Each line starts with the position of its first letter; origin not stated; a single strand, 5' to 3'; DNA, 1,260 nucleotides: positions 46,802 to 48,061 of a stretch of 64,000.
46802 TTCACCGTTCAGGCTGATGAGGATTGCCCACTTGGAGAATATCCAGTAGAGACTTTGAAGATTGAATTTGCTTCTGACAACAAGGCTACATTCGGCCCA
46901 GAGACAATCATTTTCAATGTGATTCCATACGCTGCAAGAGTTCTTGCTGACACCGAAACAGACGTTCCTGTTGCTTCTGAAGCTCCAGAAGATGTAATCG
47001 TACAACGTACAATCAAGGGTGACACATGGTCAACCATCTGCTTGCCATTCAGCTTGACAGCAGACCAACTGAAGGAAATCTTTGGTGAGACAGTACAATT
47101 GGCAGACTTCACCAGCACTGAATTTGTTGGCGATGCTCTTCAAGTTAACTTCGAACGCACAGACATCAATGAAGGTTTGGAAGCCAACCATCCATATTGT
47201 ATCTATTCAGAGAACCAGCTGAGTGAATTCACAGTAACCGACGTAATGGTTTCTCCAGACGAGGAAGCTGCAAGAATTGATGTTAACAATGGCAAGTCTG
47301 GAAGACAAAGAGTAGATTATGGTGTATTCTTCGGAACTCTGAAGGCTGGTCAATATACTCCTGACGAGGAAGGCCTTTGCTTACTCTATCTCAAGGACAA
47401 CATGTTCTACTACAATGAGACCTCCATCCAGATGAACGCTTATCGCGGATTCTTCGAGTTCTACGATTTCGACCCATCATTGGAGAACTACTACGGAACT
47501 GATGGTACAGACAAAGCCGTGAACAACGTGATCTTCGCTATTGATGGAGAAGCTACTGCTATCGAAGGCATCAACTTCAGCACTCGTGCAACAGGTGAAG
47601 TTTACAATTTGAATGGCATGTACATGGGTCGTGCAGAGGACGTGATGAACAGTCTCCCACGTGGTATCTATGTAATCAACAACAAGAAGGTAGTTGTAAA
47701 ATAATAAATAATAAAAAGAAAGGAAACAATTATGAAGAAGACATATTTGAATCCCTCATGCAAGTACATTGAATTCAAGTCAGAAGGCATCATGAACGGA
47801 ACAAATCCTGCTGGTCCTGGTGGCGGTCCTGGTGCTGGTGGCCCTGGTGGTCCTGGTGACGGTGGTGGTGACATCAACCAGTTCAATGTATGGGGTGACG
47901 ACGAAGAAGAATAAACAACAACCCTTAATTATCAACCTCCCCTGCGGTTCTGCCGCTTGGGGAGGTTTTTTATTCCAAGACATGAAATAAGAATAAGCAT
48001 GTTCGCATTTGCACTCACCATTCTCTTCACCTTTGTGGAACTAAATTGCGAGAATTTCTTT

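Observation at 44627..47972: Two tandem self-contained cassettes: secreted cohesin-like protein plus a 60-66 aa YxxP peptide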

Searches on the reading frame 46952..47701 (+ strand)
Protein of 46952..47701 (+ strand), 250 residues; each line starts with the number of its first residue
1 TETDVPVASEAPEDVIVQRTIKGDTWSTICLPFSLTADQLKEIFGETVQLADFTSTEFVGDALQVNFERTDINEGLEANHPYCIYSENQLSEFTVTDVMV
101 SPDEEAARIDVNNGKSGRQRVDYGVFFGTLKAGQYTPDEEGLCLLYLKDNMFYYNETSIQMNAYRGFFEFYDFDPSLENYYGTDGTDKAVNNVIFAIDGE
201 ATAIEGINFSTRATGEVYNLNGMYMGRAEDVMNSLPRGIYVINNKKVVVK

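Call 38: search_solved_structures(query=window:46952-47701:+, max_evalue=10)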
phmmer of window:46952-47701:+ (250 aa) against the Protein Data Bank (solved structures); distinct sequences matched with E-value up to 10: 1.
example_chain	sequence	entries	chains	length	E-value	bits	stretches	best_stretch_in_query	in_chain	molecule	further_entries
8iyk_L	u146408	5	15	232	0.59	12.9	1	195-240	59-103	Tail tip protein L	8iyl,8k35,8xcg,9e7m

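Call 54: predict_structure(alignment_id=A5)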
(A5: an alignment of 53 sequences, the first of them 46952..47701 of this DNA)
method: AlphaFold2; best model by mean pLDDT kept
length: 250 residues; sequences in the alignment: 53
mean_pLDDT: 88.3   pTM: 0.75
mean pLDDT of the five models: 88.3, 87.2, 85.7, 85.3, 82.7
residues with pLDDT >= 90: 163; 70-90: 60; 50-70: 15; < 50: 12
segments of 3 or more residues with pLDDT < 50: 203-212
pLDDT, mean of each block of 10 residues (from residue 1): 88 96 95 98 98 93 94 98 97 97 96 91 95 92 89 90 95 74 56 89 45 76 88 91 87
secondary structure, 60 per line:
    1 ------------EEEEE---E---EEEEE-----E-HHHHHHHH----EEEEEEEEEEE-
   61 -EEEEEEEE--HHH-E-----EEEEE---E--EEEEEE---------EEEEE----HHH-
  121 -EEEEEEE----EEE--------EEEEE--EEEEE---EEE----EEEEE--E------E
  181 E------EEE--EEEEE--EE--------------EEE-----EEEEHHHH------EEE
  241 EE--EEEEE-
elements in order: E13-17 E25-29 H37-44 E49-59 E62-69 E82-86 E93-98 E108-112 E122-128 E133-135 E144-148 E151-155 E159-161 E166-170 E188-190 E193-197 E216-218 E224-227 H228-231 E238-242 E245-249

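Call 56: fold_search(model_id=the predicted structure, library=pdb)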
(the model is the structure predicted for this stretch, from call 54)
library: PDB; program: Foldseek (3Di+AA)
matches with E <= 10: 406; with E <= 0.001: 0
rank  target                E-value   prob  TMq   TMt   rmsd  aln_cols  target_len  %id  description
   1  8fxs_A                5.0e-02  0.04  0.08  0.07  23.6       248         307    9  Crystal structure of human pro-TGF-beta2 in complex with Nb9 (released 2023-06-21)
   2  7kwo_A                6.9e-02  0.10  0.13  0.04  20.8       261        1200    7  rFVIIIFc-VWF-XTEN (BIVV001) (released 2021-03-03)
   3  1yi9                  1.1e-01  0.04  0.09  0.08  18.5       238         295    8  Crystal Structure Analysis of the oxidized form of the M314I mutant of Peptidylglycine alpha-Hydroxylating Monooxygenase (released 2005-11-15)
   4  8ua9_B                1.3e-01  0.04  0.09  0.06  29.3       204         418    8  Structure of eastern equine encephalitis virus VLP unliganded quasi-threefold spike protein (released 2024-08-14)
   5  6an3                  1.6e-01  0.02  0.09  0.07  19.8       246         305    7  Crystal structure of H172A-peptidylglycine alpha-hydroxylating monooxygenase (PHM) mutant soaked with peptide (no CuH bo (released 2018-07-18)
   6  6f2p                  1.8e-01  0.05  0.12  0.04  21.6       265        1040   11  Structure of Paenibacillus xanthan lyase to 2.6 A resolution (released 2018-12-05)
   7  8ua8_N                1.9e-01  0.04  0.10  0.07  30.3       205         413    9  Structure of Semliki Forest virus VLP in complex with VLDLR LA2 (released 2024-08-14)
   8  6nck                  1.9e-01  0.03  0.10  0.09  18.6       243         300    8  Crystal structure of H108A peptidylglycine alpha-hydroxylating monooxygenase (PHM) (released 2019-02-06)
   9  4zrx                  2.1e-01  0.07  0.13  0.08  22.3       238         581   10  Crystal structure of a putative alpha-L-fucosidase (BACOVA_04357) from Bacteroides ovatus ATCC 8483 at 1.59 A resolution (released 2015-05-27)
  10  1sfn_A                2.3e-01  0.06  0.12  0.12  16.9       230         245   12  Crystal structure of protein DR1152 from Deinococcus radiodurans R1, Pfam DUF861 (released 2004-06-22)
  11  3mib                  2.4e-01  0.05  0.12  0.10  18.2       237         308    6  Oxidized (Cu2+) peptidylglycine alpha-hydroxylating monooxygenase (PHM) with bound nitrite (released 2010-11-24)
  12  4e2q_A                3.4e-01  0.03  0.11  0.11  18.5       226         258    9  Crystal Structure of (S)-Ureidoglycine Aminohydrolase from Arabidopsis thaliana (released 2012-04-18)
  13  3mll                  3.4e-01  0.03  0.11  0.10  18.2       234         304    6  Reduced (Cu+) peptidylglycine alpha-hydroxylating monooxygenase (PHM) with bound azide (released 2011-03-02)
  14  5vqf_B                4.0e-01  0.03  0.10  0.08  23.3       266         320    8  Crystal Structure of pro-TGF-beta 1 (released 2017-11-15)
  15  1phm                  4.2e-01  0.02  0.09  0.08  18.9       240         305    8  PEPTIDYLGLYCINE ALPHA-HYDROXYLATING MONOOXYGENASE (PHM) FROM RAT (released 1998-11-11)
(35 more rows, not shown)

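Call 87: fold_search(model_id=the predicted structure, library=viral)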
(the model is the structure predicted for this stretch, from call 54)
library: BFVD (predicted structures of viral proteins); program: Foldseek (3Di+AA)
matches with E <= 10: 344; with E <= 0.001: 1
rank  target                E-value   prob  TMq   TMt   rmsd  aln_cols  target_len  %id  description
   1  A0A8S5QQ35            9.5e-06  1.00  0.40  0.28  11.3       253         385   12  Bacterial repeat domain-containing protein [Siphoviridae sp. ct6oU4]
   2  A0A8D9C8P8            9.4e-03  0.97  0.31  0.16   8.8       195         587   13  Putative hemin binding protein [uncultured marine phage]
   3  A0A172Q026            3.7e-02  0.14  0.16  0.11  19.2       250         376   11  Uncharacterized protein [Acinetobacter phage vB_AbaM_ME3]
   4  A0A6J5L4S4            3.7e-02  0.13  0.14  0.17  18.3       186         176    8  Uncharacterized protein [uncultured Caudovirales phage]
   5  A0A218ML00            7.6e-02  0.18  0.14  0.18  17.8       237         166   11  Uncharacterized protein [uncultured virus]
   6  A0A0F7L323            1.0e-01  0.10  0.14  0.11  18.7       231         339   10  Uncharacterized protein [uncultured marine virus]
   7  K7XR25                1.8e-01  0.05  0.12  0.07  20.9       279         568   11  B82 [Rat cytomegalovirus (isolate England)]
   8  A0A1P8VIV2            2.1e-01  0.04  0.11  0.09  18.4       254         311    8  Deoxyuridine triphosphatase [Murid betaherpesvirus 3]
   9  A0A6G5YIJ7            2.8e-01  0.02  0.11  0.05  21.1       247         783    8  (no name in the UniProt tables at hand)
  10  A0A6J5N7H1            3.5e-01  0.03  0.11  0.10  23.6       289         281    9  Uncharacterized protein [uncultured Caudovirales phage]
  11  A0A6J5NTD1            4.6e-01  0.02  0.10  0.04  19.5       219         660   10  Uncharacterized protein [uncultured Caudovirales phage]
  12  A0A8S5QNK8            4.9e-01  0.03  0.11  0.05  22.0       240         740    6  BACON domain-containing protein [Siphoviridae sp. cttOT32]
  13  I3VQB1                4.9e-01  0.02  0.10  0.11  19.6       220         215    8  B121 [miniopterid betaherpesvirus 1]
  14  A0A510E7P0            5.4e-01  0.02  0.12  0.03  17.2       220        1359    7  (no name in the UniProt tables at hand)
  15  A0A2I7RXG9            5.4e-01  0.02  0.10  0.12  27.6       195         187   13  Uncharacterized protein [Vibrio phage 1.249.B._10N.261.55.B9]
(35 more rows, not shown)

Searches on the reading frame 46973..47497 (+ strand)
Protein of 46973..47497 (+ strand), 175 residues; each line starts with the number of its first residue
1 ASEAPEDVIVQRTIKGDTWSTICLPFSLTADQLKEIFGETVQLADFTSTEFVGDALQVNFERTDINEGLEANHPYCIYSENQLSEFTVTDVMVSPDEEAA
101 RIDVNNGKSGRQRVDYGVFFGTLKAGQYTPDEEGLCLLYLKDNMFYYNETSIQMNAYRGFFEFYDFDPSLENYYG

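Call 74: find_homologous_proteins(query=A6, max_evalue=0.00001)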
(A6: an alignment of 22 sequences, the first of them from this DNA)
Query A6 (22 sequences) (175 aa, profile of the alignment): 68 proteins with E <= 0.00001 among 1488 candidates.
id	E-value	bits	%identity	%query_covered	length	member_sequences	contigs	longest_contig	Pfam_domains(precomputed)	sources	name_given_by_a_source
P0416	1.0e-49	187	36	95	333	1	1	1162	-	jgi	jgi:hypothetical protein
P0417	1.1e-49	187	41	96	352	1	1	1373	PF13306.13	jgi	-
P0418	1.2e-49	187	39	95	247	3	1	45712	-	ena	-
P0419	3.2e-49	185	43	90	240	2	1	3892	-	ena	-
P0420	2.7e-48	182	40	98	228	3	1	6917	-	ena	-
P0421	3.8e-48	182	37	91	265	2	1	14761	-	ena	-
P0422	4.7e-48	182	43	96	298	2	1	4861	-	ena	-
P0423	1.1e-47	180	43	91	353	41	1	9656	-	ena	-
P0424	1.1e-47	180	38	98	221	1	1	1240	-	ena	-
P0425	1.9e-47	180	43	91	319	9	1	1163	-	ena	-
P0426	5.6e-47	178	47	93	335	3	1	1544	-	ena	-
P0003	8.4e-47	178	98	100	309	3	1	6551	-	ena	-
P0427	3.0e-46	176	39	94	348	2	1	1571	-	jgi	-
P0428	9.3e-46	174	39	94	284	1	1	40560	-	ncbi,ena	-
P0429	1.1e-45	174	36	93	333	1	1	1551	PF13306.13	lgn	-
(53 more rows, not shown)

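Call 75: find_encoding_contigs(protein=P0418, flank=3000, max_places=2)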
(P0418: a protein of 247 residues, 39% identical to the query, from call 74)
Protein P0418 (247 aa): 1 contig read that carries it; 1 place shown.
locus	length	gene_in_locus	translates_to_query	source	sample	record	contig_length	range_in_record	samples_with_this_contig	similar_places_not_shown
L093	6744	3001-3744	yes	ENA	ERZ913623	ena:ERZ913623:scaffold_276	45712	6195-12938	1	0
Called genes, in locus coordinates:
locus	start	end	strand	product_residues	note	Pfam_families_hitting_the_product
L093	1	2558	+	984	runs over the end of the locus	PF13306:LRR_5, PF02368:Big_2, PF22359:Big-like (weak), PF26918:Ig_Eae (weak), PF00404:Dockerin_1 (weak)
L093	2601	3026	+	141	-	-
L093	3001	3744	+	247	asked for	-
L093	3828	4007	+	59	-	-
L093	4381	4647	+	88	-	-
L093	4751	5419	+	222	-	-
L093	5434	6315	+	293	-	-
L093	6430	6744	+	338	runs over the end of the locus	-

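Call 76: find_encoding_contigs(protein=P0428, flank=3000, max_places=2)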
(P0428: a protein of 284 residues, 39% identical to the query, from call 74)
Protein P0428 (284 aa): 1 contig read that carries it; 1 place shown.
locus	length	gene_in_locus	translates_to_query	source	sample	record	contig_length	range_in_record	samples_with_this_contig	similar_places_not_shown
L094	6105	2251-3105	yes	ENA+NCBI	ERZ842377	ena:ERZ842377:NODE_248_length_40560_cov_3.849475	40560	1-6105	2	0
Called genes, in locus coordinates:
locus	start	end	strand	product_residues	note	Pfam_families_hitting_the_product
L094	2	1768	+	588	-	?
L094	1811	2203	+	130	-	-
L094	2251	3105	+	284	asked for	-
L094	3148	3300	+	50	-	-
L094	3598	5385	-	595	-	PF14322:SusD-like_3 (weak), PF07980:SusD_RagB (faint)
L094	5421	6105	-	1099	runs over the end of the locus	PF13620:CarboxypepD_reg (weak), PF13715:CarbopepD_reg_2 (weak), PF07715:Plug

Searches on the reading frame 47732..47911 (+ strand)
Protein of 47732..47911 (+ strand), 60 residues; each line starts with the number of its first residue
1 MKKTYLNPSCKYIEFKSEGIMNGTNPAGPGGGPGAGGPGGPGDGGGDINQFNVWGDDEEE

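Call 7: search_protein_families(library=pfam, proteins=[window:47732-47911:+], max_evalue=1)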
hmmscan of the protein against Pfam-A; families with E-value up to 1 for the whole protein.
window:47732-47911:+ (60 aa): 0 families

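Call 8: search_protein_families(library=ncbifam, proteins=[window:47732-47911:+], max_evalue=1)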
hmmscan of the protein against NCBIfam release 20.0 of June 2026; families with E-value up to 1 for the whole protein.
window:47732-47911:+ (60 aa): 0 families

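Call 42: find_related_loci(query=A4, collection=metagenome_contigs, flank=3000)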
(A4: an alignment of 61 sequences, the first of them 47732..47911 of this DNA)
Query A4 (60 aa) in metagenome_contigs; peptide patterns used: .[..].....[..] (x = any residue, [..] = any of these).
277 stretches matched a pattern; 2 encode a relative of the query (tblastn E <= 1e-3); 2 distinct loci.
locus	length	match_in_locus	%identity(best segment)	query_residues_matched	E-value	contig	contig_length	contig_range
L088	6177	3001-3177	39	1-59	4e-9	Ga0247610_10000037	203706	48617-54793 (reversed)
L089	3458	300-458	34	1-53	1e-6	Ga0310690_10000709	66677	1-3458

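Call 48: search_protein_representatives(alignment_id=A4)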
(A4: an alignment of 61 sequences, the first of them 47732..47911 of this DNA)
Query: 61 sequences, 63 profile positions. Proteins with E-value up to 0.001 (for the whole library): 1687; up to 1e-10: 223; up to 1e-30: 0. The best 150 are listed.
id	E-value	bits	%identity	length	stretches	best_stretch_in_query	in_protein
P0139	6.5e-27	109.2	-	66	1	1-62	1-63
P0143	3.1e-26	107.0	-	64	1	1-61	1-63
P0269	9.4e-24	99.1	-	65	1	1-62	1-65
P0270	1.2e-22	95.5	-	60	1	1-60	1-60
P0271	8.1e-22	92.9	-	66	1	1-62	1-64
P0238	1.2e-21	92.4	-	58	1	1-58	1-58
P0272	2.0e-21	91.7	-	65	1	1-61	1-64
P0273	4.0e-21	90.7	-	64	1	1-61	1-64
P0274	7.8e-21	89.8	-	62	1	1-60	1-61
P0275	1.5e-20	88.8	-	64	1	1-61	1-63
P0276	1.6e-20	88.8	-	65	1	1-61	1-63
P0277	5.8e-20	87.0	-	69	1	1-62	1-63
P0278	6.3e-20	86.9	-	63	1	1-62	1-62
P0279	1.8e-19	85.4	-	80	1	1-60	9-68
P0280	2.0e-19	85.2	-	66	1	2-62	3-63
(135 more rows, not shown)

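Call 53: search_protein_families(library=phrogs, alignment_id=A4, max_evalue=1)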
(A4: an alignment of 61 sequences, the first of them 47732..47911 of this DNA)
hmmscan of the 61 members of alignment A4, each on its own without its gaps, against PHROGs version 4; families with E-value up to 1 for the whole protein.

A. member 1, window:47732-47911:+ (60 aa): 0 families

B. families by the number of members that match (of 61 scanned): 13 families
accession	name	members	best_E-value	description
phrog_36419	-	2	0.068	-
phrog_1293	-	2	0.089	tail length tape measure protein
phrog_26956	-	1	0.044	-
phrog_14774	-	1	0.045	-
phrog_8653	-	1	0.11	-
phrog_28648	-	1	0.19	-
phrog_21471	-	1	0.19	-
phrog_35050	-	1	0.2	-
phrog_37439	-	1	0.23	-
phrog_28654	-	1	0.25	-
phrog_20799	-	1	0.27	-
phrog_28906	-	1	0.35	-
phrog_6507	-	1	0.54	-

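Call 83: search_solved_structures(query=A4, max_evalue=10, show_alignments=3)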
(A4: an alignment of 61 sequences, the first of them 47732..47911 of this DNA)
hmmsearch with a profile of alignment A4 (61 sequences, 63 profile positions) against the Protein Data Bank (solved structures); distinct sequences matched with E-value up to 10: 1.
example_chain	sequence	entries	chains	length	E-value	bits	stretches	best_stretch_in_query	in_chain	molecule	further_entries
8hmc_F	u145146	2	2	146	1.2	12.3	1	28-60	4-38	Intraflagellar transport protein 43 homolog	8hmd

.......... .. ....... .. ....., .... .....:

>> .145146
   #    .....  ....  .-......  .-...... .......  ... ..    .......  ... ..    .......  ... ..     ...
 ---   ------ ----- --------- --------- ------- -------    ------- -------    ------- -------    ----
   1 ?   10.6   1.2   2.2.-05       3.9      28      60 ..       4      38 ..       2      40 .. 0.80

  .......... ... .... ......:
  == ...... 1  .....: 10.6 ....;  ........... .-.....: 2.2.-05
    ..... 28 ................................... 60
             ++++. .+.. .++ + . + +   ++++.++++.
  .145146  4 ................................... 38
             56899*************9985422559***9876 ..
